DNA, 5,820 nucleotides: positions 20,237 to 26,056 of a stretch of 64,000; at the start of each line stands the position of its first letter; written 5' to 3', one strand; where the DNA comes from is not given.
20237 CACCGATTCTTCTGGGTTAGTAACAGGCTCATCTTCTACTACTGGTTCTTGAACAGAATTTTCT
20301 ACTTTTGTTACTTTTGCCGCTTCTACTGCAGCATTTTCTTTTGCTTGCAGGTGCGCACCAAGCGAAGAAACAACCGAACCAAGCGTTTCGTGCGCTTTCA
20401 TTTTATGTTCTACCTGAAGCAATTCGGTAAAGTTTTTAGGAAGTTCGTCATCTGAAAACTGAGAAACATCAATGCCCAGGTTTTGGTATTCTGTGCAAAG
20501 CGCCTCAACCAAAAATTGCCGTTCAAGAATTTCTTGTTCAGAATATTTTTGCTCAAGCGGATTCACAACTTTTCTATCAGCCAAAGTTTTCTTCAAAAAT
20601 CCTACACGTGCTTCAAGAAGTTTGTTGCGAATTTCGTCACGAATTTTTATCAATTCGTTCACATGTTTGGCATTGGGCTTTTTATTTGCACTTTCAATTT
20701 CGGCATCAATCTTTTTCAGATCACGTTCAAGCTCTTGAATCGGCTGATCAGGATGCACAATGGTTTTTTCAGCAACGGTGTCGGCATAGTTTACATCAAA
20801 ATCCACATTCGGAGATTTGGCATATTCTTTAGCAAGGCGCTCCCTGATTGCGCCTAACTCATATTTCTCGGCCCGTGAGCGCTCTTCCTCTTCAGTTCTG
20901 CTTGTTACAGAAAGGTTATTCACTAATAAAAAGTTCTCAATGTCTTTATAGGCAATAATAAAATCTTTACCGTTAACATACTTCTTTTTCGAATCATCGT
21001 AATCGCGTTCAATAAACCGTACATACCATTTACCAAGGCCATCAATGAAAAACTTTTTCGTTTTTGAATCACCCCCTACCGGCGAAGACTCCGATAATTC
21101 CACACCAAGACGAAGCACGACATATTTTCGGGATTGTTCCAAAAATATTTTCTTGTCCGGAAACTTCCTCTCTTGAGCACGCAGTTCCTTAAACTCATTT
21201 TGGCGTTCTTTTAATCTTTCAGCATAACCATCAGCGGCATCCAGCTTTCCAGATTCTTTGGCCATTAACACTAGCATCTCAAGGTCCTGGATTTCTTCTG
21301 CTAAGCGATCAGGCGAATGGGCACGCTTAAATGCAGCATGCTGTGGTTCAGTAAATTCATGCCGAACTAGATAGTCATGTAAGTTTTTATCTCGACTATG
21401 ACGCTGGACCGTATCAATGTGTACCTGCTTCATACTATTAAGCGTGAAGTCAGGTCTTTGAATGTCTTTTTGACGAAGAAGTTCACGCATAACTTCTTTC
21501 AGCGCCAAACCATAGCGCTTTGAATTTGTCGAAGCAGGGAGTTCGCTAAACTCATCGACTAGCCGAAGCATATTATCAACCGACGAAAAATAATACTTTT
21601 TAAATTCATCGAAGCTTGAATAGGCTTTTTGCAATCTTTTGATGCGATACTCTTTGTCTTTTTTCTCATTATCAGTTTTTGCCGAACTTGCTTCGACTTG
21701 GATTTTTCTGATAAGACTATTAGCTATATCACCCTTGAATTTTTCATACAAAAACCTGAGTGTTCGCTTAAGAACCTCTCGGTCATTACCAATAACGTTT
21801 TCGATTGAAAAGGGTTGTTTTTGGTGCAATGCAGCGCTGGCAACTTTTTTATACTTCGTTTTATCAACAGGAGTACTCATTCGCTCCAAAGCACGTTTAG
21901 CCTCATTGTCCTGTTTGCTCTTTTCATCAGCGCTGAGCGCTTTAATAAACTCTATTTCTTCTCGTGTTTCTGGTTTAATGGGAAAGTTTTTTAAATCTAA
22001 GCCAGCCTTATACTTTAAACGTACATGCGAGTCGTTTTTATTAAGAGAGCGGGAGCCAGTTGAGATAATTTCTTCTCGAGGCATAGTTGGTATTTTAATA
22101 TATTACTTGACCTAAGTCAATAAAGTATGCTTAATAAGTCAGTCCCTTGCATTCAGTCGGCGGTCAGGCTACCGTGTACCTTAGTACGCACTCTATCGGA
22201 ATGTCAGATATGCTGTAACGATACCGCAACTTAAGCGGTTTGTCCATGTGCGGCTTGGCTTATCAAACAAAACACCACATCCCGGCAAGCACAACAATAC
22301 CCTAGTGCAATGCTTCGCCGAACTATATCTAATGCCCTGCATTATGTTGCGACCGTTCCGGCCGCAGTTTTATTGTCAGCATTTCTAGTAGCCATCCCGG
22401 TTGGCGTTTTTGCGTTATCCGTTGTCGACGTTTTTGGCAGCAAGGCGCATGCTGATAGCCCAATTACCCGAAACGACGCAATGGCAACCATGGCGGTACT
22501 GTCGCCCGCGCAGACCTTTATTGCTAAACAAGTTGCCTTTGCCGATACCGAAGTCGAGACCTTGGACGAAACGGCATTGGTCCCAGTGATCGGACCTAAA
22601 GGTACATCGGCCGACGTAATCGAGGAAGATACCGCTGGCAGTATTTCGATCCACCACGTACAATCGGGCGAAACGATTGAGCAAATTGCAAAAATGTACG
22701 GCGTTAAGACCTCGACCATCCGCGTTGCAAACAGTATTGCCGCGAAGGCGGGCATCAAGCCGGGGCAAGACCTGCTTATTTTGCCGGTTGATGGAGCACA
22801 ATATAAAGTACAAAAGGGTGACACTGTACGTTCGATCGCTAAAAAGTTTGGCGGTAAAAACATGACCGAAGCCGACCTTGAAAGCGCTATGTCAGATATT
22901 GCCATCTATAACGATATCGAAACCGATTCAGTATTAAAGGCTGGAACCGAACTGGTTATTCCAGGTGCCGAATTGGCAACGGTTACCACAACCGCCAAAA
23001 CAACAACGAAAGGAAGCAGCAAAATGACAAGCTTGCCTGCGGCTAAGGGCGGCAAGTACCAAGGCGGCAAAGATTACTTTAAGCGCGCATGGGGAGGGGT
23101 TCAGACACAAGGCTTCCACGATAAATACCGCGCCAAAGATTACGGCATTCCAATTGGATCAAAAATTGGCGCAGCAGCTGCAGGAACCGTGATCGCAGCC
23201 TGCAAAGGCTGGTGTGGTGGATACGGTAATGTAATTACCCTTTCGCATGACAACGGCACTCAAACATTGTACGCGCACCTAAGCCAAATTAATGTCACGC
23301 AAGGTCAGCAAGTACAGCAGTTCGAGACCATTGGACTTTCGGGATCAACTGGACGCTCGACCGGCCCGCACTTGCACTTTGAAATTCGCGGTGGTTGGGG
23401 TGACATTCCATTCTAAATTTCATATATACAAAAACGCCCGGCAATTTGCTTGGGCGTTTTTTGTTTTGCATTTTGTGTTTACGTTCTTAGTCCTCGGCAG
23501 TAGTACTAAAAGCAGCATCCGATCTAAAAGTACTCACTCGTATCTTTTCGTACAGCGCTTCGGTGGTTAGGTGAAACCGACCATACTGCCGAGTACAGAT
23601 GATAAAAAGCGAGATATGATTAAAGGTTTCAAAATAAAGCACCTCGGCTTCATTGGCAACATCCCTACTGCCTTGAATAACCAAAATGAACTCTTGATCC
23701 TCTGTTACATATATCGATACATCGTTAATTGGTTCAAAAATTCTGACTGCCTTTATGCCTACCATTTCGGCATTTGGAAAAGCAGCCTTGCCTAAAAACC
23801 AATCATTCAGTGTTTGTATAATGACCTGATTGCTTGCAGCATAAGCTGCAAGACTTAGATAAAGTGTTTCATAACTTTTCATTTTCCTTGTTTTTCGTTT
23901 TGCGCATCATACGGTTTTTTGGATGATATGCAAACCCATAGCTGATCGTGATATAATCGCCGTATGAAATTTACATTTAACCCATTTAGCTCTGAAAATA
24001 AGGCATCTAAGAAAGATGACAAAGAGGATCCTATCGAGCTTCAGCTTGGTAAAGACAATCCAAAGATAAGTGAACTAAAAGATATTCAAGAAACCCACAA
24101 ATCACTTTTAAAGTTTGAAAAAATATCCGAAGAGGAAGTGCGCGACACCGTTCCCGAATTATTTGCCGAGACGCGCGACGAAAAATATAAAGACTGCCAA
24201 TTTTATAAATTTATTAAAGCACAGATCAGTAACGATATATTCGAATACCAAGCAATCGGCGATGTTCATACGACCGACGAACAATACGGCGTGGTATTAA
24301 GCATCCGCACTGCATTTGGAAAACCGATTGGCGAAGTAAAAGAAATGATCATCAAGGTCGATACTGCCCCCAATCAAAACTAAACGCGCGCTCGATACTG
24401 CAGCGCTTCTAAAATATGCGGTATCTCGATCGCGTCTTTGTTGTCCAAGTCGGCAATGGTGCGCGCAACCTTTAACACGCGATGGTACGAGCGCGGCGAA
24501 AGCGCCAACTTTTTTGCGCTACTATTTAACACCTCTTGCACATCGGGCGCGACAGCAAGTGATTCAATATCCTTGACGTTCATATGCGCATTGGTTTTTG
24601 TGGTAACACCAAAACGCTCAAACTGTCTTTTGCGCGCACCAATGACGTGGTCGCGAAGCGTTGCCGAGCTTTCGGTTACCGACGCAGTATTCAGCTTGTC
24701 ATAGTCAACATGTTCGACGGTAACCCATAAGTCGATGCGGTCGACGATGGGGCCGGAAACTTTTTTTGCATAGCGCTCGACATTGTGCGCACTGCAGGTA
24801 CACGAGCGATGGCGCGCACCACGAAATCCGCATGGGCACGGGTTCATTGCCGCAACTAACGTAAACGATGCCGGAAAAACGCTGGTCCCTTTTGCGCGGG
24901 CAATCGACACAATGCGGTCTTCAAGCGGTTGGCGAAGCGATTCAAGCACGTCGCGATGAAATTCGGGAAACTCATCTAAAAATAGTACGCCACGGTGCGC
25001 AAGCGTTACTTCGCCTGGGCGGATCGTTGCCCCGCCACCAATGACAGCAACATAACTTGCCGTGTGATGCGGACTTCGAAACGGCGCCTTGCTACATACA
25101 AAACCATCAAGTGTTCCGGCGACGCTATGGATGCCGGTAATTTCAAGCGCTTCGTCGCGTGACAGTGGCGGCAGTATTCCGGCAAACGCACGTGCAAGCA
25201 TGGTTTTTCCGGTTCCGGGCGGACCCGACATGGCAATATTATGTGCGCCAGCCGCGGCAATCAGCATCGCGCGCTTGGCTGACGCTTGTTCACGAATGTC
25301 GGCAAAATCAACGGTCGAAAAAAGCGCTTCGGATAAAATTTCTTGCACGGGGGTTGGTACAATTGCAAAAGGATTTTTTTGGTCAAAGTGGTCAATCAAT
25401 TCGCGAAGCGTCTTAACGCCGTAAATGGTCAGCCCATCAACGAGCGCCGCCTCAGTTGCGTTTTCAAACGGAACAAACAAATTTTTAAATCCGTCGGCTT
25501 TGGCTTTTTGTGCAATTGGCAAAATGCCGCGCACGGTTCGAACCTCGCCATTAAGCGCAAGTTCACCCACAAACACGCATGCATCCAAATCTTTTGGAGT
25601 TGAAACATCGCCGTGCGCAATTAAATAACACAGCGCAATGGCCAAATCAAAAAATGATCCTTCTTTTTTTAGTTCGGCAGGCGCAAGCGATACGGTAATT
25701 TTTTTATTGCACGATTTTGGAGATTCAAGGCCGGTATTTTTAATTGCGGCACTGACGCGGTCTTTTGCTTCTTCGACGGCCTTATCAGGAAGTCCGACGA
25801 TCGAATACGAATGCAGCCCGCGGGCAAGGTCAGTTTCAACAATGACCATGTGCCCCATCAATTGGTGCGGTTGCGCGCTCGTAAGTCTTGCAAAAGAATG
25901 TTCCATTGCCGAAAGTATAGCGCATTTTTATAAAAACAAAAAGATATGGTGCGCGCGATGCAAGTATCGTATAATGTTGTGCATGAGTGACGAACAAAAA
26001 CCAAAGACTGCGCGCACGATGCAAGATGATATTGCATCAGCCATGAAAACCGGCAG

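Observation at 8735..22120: Leaderless-promoter-driven operon of six co-directional genes encoding giant uncharacterised proteins plus an M23 peptidase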

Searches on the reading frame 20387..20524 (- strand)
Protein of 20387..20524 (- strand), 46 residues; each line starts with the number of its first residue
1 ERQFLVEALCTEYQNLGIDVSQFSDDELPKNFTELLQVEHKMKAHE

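Call 81: search_solved_structures(query=A5, max_evalue=10, show_alignments=3)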
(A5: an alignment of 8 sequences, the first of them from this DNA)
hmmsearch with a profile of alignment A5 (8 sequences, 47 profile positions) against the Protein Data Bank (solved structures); distinct sequences matched with E-value up to 10: 15.
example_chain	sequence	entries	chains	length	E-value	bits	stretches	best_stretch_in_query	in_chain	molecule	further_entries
3uor_A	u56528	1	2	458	0.17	14.9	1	25-45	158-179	ABC transporter sugar binding protein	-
7eho_A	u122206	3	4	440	0.4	13.7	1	15-46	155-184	Chitin oligosaccharide binding protein NagB2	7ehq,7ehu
6iqu_B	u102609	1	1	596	0.43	13.6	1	20-38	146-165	Tail-specific protease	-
5wql_C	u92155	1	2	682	0.56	13.2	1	20-38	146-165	Tail-specific protease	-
6iqs_C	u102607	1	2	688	0.57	13.2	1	20-38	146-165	Tail-specific protease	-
6iqq_C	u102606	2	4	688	0.58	13.2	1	20-38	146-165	Tail-specific protease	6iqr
8xud_C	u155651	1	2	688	0.58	13.2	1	20-38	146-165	Tail-specific protease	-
4rji_A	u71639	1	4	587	0.69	12.9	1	21-40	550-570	Acetolactate synthase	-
3fym_A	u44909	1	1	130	1.1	12.3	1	26-43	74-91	Putative uncharacterized protein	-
6dtq_A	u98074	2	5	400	1.2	12.2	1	26-46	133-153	maltose-binding protein MalE3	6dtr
4rjj_A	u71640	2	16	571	1.2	12.2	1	21-38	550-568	Acetolactate synthase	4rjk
8cgn_B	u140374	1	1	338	1.2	12.1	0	4-25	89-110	60S ribosomal protein L17-A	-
4m1p_A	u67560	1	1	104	1.6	11.8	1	28-44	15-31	Copper-sensitive operon repressor (CsoR)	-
5ted_B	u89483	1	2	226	1.8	11.6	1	11-41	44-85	Lmo0488 protein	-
1a2x_A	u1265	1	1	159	6.8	9.7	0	31-45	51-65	TROPONIN C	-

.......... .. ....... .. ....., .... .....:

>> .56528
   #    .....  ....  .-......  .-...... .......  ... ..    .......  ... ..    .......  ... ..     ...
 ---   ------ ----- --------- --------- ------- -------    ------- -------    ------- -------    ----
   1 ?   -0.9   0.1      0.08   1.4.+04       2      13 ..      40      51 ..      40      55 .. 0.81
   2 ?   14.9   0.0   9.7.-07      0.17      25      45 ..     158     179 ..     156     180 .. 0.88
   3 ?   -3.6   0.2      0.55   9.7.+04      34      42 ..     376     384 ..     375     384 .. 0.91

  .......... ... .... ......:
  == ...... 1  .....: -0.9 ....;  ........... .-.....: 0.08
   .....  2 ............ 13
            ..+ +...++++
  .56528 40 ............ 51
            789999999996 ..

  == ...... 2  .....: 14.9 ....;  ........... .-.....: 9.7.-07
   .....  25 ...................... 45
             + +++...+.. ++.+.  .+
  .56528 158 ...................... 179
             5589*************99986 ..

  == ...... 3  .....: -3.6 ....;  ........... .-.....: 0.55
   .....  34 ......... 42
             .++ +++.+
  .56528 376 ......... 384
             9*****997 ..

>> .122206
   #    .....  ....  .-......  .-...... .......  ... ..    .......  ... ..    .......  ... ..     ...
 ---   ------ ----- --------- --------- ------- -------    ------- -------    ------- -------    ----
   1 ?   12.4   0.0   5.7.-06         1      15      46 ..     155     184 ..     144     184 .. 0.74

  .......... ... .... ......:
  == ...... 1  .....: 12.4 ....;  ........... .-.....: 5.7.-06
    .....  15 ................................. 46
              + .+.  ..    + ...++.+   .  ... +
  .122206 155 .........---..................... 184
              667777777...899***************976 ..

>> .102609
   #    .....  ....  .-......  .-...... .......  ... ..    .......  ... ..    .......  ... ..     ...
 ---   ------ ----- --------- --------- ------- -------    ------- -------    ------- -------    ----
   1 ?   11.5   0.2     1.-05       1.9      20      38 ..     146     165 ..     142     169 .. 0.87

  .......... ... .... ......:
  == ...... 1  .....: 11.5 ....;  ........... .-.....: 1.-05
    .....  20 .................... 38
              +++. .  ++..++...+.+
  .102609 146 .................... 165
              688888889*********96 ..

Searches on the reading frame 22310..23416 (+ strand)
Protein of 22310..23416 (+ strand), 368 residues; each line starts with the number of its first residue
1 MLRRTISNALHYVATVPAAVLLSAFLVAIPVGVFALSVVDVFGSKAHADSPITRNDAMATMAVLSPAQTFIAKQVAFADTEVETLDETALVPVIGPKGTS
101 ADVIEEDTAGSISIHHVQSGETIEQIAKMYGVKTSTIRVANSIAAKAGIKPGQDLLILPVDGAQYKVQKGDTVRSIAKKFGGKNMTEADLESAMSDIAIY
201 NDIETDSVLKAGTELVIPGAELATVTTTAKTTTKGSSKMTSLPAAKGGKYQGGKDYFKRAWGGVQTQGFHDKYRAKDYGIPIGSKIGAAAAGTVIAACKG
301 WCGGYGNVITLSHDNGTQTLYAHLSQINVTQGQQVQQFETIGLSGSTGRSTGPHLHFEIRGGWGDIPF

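Call 3: search_protein_families(library=pfam, proteins=[window:22310-23416:+], max_evalue=0.01)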
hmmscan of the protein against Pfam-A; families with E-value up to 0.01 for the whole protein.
window:22310-23416:+ (368 aa): 7 families
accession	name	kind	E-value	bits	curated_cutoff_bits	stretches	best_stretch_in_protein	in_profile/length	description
PF01551.29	Peptidase_M23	-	2.4e-27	95.4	28.7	1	275-361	5-89/96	Peptidase family M23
PF01476.26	LysM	-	2.8e-20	72.4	20.9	2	115-157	1-42/43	LysM domain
PF23473.1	LysM3_LYK4_5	-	2.4e-08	34.4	29.3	1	117-150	7-39/48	LYK4/5 LysM3 domain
PF23446.1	LysM1_NFP_LYK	-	0.00016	22.9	36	0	121-157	16-53/60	NFP/LYK LysM1 domain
PF13384.12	HTH_23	-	0.00048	20.3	24.6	0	115-138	12-35/50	Homeodomain-like domain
PF12116.14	SpoIIID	-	0.0025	18.4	27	0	108-137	7-36/82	Stage III sporulation protein D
PF13518.12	HTH_28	-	0.0058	17.1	25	0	116-138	8-30/52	Helix-turn-helix domain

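Call 4: search_protein_families(library=phrogs, proteins=[window:22310-23416:+], max_evalue=0.01)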
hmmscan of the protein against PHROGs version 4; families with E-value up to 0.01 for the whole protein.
window:22310-23416:+ (368 aa): 38 families (the best 25 are shown)
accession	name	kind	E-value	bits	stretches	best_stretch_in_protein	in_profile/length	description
phrog_10030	-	tail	1.6e-21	76.5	1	246-362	1884-2008/2105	tail length tape measure protein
phrog_28672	-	other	1.5e-19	70.9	1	274-360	289-374/397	metallo-endopeptidase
phrog_21656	-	other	2.5e-19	69.8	1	208-360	580-730/1022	peptidase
phrog_7767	-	other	4.1e-19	70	1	277-360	25-107/194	metallo-endopeptidase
phrog_6700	-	lysis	1.4e-18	66.3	1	241-359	2600-2711/2898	endolysin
phrog_14988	-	other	4.3e-18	67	1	285-360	46-127/272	peptidase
phrog_1067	-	head and packaging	5.3e-17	62.6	1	88-363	591-849/991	minor head protein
phrog_3578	-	lysis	8.3e-14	52.8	1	303-361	281-338/405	endolysin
phrog_28394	-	unknown function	3.1e-13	50.6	1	281-360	211-288/303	-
phrog_16615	-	other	4.6e-13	49.8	1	277-360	423-505/529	peptidase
phrog_37190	-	other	3.1e-12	47.5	1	275-360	143-226/244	peptidase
phrog_4070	-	tail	6.3e-12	45.4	1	273-362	621-712/989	tail length tape measure protein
phrog_36429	-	unknown function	3.7e-11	42.5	1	273-361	130-222/1159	-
phrog_4602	-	other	7.3e-10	40.1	2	98-157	21-79/220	transglycosylase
phrog_8537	-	unknown function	4.3e-09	37.1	1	278-361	21-102/384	-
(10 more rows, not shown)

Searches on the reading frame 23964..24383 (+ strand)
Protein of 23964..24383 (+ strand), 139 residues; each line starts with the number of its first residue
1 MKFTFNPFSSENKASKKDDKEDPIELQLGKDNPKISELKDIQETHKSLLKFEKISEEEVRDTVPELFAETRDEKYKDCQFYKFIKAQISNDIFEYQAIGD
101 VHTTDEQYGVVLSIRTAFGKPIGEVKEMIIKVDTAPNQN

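Call 37: search_protein_families(library=pfam, proteins=[window:23964-24383:+], max_evalue=0.1)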
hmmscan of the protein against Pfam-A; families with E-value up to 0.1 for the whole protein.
window:23964-24383:+ (139 aa): 1 family
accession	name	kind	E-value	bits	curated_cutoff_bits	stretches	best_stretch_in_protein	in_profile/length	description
PF14876.11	RSF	-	0.026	14.9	30.4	1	66-96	36-66/217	Respiratory growth transcriptional regulator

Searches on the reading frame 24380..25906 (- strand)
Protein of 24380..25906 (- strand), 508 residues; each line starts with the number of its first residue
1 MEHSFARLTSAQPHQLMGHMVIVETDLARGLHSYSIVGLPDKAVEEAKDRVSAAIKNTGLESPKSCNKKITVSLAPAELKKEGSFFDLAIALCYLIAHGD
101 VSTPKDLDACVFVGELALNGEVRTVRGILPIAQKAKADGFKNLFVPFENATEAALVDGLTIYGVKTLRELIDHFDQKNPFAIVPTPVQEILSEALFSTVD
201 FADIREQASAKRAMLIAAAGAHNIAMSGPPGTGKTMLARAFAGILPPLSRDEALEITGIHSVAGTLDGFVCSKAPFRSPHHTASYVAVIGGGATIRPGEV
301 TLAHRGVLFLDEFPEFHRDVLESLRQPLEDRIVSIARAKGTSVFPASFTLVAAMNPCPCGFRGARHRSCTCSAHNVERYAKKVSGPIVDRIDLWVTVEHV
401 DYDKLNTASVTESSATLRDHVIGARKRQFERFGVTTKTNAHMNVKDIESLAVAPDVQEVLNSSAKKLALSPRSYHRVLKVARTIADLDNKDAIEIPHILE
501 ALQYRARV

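Call 9: search_protein_families(library=pfam, proteins=[window:24380-25906:-], max_evalue=0.001)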
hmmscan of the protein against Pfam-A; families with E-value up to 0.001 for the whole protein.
window:24380-25906:- (508 aa): 8 families
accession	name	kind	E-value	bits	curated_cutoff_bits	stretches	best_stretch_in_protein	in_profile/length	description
PF01078.27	Mg_chelatase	-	8.3e-87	290.4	20.3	1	200-404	1-206/207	Magnesium chelatase, subunit ChlI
PF13541.12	ChlI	-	7.2e-39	132.9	27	1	23-149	1-121/121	Subunit ChlI of Mg-chelatase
PF13335.12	Mg_chelatase_C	-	1.6e-26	93.1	26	1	412-505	2-94/94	Magnesium chelatase, subunit ChlI C-terminal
PF07728.20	AAA_5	-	4.3e-11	43.4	22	1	292-358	52-125/139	AAA domain (dynein-related subfamily)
PF00493.29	MCM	-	1.4e-08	34.5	23.3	1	292-362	109-179/224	MCM P-loop domain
PF00004.35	AAA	-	4.3e-05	24.4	21.2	1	225-250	2-23/131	ATPase family associated with various cellular activities (AAA)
PF05496.18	RuvB_N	-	8.8e-05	22.7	27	0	301-349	81-134/159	Holliday junction DNA helicase RuvB P-loop domain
PF00158.32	Sigma54_activat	-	0.00011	22.3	20.2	0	293-355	82-142/168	Sigma-54 interaction domain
